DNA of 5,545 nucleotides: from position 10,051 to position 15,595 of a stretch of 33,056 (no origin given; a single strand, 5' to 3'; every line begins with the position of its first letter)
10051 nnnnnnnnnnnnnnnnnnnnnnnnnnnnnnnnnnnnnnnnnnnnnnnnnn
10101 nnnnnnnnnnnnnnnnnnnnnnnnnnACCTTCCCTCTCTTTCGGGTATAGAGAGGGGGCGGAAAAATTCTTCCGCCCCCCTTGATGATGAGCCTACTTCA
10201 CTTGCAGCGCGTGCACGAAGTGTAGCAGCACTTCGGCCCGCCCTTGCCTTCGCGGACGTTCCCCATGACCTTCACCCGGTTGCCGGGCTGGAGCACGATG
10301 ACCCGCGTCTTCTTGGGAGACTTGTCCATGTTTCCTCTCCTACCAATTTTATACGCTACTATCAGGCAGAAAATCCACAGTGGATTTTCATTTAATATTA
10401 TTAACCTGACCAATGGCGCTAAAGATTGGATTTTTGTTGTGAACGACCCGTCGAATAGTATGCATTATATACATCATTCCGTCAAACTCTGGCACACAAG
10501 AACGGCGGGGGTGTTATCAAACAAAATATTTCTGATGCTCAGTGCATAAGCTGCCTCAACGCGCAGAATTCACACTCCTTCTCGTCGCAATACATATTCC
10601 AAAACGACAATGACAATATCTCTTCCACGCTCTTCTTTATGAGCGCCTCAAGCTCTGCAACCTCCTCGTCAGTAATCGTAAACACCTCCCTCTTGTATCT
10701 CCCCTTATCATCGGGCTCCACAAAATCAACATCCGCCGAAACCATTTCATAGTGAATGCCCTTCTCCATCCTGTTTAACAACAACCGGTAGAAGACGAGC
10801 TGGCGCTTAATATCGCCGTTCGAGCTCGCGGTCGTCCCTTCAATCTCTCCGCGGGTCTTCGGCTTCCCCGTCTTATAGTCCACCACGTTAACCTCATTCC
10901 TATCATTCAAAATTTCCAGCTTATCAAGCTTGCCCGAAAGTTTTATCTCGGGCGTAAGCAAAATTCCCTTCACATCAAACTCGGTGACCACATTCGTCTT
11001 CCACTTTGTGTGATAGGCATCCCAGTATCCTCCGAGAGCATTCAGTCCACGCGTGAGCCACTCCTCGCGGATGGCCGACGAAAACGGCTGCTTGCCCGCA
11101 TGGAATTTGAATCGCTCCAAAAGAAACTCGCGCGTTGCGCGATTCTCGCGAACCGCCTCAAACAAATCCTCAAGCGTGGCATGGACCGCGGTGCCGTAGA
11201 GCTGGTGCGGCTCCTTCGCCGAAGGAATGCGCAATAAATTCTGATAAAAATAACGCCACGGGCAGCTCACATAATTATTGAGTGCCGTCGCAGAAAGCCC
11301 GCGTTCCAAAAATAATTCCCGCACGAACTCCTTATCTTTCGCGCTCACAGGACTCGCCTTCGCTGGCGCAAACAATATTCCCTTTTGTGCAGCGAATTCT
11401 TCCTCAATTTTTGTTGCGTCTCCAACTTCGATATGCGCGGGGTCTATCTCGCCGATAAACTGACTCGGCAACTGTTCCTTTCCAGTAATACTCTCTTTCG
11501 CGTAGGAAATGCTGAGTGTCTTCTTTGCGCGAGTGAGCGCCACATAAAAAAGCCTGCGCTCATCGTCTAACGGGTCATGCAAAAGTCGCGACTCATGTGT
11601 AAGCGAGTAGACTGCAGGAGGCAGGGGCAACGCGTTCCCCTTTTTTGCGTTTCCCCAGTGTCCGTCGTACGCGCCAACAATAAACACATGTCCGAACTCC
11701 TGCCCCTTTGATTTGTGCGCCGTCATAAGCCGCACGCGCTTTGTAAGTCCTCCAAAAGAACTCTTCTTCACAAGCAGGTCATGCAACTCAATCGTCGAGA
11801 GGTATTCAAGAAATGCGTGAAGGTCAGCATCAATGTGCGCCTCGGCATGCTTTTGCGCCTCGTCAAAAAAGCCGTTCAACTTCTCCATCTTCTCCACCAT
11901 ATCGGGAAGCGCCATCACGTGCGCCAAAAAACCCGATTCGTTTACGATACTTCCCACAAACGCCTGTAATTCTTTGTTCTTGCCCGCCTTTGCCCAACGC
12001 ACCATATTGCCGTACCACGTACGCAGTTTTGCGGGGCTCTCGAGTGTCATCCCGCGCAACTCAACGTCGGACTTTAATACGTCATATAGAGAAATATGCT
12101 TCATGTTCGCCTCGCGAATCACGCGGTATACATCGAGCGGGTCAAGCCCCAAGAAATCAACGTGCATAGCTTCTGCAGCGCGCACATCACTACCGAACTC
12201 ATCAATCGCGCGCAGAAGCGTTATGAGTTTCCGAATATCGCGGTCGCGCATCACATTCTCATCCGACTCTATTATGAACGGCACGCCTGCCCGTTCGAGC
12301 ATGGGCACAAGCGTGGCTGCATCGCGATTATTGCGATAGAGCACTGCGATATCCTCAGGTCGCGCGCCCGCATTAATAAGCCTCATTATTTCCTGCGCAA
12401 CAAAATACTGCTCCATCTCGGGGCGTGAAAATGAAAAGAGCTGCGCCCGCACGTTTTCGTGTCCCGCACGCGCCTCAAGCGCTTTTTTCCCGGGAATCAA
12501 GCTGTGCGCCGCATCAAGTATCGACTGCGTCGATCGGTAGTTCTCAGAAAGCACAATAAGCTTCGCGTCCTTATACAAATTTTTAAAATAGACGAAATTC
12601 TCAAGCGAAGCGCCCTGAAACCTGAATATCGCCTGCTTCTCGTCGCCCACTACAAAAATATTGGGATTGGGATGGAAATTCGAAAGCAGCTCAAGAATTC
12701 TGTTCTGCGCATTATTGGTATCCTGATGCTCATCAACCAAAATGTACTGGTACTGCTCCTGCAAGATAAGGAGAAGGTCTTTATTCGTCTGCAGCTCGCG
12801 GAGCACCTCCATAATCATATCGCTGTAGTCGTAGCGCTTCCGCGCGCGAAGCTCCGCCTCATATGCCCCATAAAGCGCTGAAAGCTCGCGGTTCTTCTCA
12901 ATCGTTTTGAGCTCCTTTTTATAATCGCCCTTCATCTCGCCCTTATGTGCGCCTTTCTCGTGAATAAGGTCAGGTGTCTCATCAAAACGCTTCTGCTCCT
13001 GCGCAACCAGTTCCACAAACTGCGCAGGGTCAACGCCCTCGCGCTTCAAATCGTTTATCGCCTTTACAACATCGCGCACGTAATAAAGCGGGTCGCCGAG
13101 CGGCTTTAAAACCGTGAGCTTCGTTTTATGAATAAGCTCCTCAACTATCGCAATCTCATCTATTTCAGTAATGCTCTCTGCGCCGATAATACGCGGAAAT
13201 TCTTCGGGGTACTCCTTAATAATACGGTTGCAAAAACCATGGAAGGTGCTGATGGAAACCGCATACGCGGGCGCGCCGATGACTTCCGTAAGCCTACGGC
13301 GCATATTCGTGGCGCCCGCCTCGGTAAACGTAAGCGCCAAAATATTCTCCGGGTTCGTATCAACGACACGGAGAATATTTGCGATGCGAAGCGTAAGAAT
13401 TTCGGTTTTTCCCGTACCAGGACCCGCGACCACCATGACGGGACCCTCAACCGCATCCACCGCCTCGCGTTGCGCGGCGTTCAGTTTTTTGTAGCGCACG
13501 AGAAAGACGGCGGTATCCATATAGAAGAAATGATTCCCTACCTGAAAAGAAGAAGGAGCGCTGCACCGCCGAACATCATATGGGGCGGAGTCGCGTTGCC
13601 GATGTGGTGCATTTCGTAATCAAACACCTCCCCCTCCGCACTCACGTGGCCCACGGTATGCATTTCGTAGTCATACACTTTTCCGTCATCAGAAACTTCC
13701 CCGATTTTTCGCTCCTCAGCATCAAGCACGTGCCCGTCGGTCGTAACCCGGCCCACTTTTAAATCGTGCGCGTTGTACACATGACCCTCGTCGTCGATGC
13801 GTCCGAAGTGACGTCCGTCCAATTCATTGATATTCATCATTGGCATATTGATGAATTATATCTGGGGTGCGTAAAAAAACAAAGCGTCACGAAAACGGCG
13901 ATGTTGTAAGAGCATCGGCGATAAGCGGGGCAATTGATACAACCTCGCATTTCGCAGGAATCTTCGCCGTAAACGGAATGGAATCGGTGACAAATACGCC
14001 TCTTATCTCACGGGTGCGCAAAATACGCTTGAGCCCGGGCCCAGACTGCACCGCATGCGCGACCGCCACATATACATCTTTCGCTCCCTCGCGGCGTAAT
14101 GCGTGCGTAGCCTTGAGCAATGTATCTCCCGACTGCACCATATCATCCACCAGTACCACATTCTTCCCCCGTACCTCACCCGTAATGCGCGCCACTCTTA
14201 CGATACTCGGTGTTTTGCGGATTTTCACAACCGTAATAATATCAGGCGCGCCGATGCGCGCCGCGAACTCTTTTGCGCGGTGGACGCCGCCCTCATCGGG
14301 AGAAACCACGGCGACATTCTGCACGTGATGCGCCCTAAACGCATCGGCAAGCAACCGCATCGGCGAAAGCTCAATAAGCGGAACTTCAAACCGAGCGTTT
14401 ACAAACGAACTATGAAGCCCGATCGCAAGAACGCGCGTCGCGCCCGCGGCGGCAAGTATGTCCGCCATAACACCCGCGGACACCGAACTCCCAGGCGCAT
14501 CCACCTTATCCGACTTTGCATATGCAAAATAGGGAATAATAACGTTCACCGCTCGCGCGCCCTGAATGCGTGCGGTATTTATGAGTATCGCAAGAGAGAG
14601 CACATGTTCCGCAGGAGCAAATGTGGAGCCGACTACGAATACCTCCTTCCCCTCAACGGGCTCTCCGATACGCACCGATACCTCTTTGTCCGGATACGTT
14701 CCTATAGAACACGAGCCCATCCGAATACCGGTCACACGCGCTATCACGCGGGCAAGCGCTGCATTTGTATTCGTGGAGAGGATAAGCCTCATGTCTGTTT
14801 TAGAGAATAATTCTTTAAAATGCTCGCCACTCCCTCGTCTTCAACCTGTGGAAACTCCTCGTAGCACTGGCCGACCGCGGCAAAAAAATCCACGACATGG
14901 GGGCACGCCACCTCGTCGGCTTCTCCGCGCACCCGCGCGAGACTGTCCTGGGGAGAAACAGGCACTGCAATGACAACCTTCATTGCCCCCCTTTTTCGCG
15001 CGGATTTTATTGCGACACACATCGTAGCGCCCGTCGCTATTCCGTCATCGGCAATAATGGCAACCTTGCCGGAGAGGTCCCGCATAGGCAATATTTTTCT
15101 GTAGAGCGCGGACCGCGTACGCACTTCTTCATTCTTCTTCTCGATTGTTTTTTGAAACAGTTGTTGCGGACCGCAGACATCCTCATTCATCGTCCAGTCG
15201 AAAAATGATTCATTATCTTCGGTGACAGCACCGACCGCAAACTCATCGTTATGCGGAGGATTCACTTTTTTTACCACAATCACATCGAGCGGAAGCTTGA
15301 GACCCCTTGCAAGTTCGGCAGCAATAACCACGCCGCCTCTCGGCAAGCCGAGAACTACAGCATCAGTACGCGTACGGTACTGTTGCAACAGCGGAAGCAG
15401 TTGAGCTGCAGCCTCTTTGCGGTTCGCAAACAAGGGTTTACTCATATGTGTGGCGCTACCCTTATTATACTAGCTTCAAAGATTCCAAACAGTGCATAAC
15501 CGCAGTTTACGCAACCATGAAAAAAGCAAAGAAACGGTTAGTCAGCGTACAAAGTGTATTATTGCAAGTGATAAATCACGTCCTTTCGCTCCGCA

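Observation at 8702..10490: Self-contained two-gene RiPP cassette: a 43-aa Cys-rich precursor plus a radical SAM/SPASM maturase (SCIFF/ranthipeptide- or sactipeptide-like)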

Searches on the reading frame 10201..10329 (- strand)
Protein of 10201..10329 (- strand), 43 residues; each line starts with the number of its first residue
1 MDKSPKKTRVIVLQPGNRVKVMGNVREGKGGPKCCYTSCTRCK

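Call 3: search_protein_families(library=ncbifam, proteins=[window:10201-10329:-], max_evalue=1)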
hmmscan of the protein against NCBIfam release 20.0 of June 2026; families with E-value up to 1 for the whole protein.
seq(43 aa): 0 families

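Call 4: search_protein_families(library=pfam, proteins=[window:10201-10329:-], max_evalue=1)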
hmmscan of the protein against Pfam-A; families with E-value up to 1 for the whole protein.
seq(43 aa): 0 families

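Call 43: find_homologous_proteins(query=A3, max_evalue=0.01)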
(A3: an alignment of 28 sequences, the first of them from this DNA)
Query A3 (28 sequences) (43 aa, profile of the alignment): 32 proteins with E <= 0.01 among 127 candidates.
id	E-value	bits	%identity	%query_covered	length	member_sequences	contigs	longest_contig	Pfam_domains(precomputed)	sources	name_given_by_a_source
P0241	1.5e-14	72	55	65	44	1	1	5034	-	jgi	jgi:hypothetical protein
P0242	2.9e-13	68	40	98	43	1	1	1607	-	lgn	-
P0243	3.8e-13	67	56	98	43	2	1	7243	-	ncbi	-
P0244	3.9e-13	67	42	98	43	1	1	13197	-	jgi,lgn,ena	-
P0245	2.6e-12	65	45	86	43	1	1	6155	-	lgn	-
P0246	4.6e-12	64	48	98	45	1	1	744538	-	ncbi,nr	ncbi:MAG: hypothetical protein PHW53_02300 [Patescibacteria group bacterium]|nr:hypothetical protein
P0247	2.8e-11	61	41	86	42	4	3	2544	-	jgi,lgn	-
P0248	4.5e-11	61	43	98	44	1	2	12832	-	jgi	jgi:hypothetical protein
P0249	5.8e-11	60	44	72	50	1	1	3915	-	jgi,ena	-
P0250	7.3e-11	60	43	84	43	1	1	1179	-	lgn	-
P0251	3.1e-10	58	55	98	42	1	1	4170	-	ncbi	-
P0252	1.3e-9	56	47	95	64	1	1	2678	-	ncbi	-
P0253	1.9e-9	55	41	86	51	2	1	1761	-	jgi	-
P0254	2.1e-9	55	37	86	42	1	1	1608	-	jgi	-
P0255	1.3e-8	53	48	88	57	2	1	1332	-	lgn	-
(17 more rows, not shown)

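Call 57: search_protein_families(library=ncbifam, alignment_id=A3, max_evalue=10)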
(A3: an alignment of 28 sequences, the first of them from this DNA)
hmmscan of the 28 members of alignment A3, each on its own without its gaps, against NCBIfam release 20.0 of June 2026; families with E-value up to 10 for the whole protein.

A. member 1, seq(43 aa): 0 families

B. families by the number of members that match (of 28 scanned): 1 family
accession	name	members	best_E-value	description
TIGR03886.1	lyase_spl_fam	1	0.11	spore photoproduct lyase family protein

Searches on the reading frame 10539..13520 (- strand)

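Call 55: search_protein_families(library=pfam, proteins=[window:10539-13520:-], max_evalue=0.001)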
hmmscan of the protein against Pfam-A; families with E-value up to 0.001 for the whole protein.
window:10539-13520:- (993 aa): 7 families
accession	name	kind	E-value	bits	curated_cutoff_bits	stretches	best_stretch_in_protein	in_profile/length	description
PF00580.27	UvrD-helicase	-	5.6e-63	213.6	23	1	13-316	1-270/271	UvrD/REP helicase N-terminal domain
PF13361.12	UvrD_C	-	5e-39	135.1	25.6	1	322-675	1-349/350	UvrD-like helicase C-terminal domain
PF12705.13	PDDEXK_1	-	7.8e-27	95.2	22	1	742-990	2-244/247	PD-(D/E)XK nuclease superfamily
PF13245.12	AAA_19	-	4.9e-17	62.8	25.1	1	17-301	1-133/134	AAA domain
PF13538.12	UvrD_C_2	-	7.6e-10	38.9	27.4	0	648-670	28-50/52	UvrD-like helicase C-terminal domain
PF13604.12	AAA_30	-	1.3e-06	28.7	27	0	12-86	1-71/191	AAA domain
PF08696.17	Dna2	-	0.00015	22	22.4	1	742-802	56-113/204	DNA replication factor Dna2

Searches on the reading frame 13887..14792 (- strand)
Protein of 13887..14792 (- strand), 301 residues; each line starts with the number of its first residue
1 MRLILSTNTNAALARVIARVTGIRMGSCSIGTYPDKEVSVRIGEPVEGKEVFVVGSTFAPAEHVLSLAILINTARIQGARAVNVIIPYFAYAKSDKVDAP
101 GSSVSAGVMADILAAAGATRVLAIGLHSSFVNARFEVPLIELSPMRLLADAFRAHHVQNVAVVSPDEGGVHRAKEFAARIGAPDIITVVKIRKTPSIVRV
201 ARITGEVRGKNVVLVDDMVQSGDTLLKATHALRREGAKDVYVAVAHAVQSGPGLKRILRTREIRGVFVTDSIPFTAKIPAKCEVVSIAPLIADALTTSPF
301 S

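Call 55: search_protein_families(library=pfam, proteins=[window:13887-14792:-], max_evalue=0.001)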
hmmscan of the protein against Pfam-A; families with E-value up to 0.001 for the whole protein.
window:13887-14792:- (301 aa): 5 families
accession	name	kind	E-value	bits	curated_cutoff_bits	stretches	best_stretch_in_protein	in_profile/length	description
PF13793.12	Pribosyltran_N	-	1e-31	109.7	25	1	4-117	3-117/117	N-terminal domain of ribose phosphate pyrophosphokinase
PF00156.33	Pribosyltran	-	1.1e-17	64.2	26.3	1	145-257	16-135/158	Phosphoribosyl transferase domain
PF14572.12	Pribosyl_synth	-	6.7e-12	46.2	27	1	202-295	76-170/184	Phosphoribosyl synthetase-associated domain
PF14681.12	UPRTase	-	3.5e-05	23.8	27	1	202-260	113-171/206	Uracil phosphoribosyltransferase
PF24390.1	PRTase-CE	-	0.00073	19.9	27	1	166-260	74-158/253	PRTase-CE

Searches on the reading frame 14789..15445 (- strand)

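Call 84: search_protein_families(library=pfam, proteins=[window:14789-15445:-], max_evalue=0.00001)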
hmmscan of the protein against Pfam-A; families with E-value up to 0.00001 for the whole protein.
window:14789-15445:- (218 aa): 1 family
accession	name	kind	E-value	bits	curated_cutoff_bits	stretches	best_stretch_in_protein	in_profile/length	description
PF00156.33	Pribosyltran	-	4.9e-18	65.4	26.3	1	25-194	25-153/158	Phosphoribosyl transferase domain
